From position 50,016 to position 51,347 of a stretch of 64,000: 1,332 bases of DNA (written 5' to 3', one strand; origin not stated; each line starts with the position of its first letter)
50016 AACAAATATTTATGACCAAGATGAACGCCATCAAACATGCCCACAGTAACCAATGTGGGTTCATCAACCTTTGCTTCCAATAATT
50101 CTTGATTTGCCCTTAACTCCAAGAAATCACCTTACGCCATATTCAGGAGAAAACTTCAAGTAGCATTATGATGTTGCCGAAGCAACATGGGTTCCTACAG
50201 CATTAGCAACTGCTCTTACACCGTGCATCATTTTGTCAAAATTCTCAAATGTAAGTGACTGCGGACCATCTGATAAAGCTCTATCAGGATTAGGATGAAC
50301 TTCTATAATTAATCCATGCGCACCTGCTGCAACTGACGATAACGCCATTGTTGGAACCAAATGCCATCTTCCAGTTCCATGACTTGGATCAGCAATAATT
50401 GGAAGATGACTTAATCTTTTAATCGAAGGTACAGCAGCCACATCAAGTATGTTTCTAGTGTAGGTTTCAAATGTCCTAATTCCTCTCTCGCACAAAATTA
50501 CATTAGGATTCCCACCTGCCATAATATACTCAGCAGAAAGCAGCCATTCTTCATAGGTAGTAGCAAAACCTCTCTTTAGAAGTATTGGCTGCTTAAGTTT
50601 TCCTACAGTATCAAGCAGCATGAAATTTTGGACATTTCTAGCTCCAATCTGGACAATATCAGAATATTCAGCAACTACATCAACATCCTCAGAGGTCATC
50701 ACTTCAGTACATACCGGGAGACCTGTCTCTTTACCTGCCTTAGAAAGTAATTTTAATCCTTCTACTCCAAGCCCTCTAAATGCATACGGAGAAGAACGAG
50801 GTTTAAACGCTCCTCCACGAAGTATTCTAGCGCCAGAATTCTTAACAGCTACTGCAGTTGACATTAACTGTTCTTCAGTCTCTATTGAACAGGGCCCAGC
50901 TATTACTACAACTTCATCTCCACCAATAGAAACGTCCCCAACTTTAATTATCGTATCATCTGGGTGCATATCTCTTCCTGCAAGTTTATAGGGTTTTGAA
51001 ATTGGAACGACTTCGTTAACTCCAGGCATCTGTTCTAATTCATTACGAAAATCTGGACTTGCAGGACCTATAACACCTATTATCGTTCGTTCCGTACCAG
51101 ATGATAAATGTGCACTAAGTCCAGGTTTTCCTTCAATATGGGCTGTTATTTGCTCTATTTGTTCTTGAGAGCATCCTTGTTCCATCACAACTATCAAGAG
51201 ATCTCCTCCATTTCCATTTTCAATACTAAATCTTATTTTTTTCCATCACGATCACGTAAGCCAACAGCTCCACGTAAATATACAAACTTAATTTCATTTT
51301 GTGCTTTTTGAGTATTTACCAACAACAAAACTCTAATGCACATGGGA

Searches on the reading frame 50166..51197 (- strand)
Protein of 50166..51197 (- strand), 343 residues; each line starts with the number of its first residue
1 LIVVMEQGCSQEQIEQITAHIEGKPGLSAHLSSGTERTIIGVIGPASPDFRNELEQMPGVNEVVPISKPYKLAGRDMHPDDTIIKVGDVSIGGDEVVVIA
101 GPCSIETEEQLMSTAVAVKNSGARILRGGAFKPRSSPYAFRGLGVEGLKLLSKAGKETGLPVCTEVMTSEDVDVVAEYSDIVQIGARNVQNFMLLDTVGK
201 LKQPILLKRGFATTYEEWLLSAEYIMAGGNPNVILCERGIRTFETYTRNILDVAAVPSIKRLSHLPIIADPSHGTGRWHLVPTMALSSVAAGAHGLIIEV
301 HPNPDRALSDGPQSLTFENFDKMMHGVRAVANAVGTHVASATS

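Call 26: search_protein_families(library=ncbifam, proteins=[window:50166-51197:-], max_evalue=1e-10)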
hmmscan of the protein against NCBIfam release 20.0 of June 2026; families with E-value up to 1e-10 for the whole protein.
window:50166-51197:- (343 aa): 8 families
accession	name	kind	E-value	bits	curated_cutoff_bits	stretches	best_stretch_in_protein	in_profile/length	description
NF006421.0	PRK08673.1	subfamily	6.5e-147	489.2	335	1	1-337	1-336/338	3-deoxy-7-phosphoheptulonate synthase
NF009933.0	PRK13396.1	subfamily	8.7e-119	396.6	486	1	1-337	1-344/352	3-deoxy-7-phosphoheptulonate synthase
TIGR01361.1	DAHP_synth_Bsub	equivalog_domain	2e-116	387.9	267.75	1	72-328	2-258/260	3-deoxy-7-phosphoheptulonate synthase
NF041229.1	BagF_FevY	exception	4.2e-109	364.8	700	1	12-328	8-323/340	phospho-2-dehydro-3-deoxyheptonate aldolase BagF/FevY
NF009239.0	PRK12595.1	equivalog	7.2e-103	344.3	279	1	72-333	95-356/360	bifunctional 3-deoxy-7-phosphoheptulonate synthase/chorismate mutase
NF003543.0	PRK05198.1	equivalog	8.6e-36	123.3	242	1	83-334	4-271/273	3-deoxy-8-phosphooctulonate synthase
TIGR01362.1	KDO8P_synth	equivalog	2.3e-35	122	314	1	95-332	2-254/258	3-deoxy-8-phosphooctulonate synthase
NF009109.0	PRK12457.1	equivalog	4.4e-23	81.9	457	1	134-334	61-272/281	3-deoxy-8-phosphooctulonate synthase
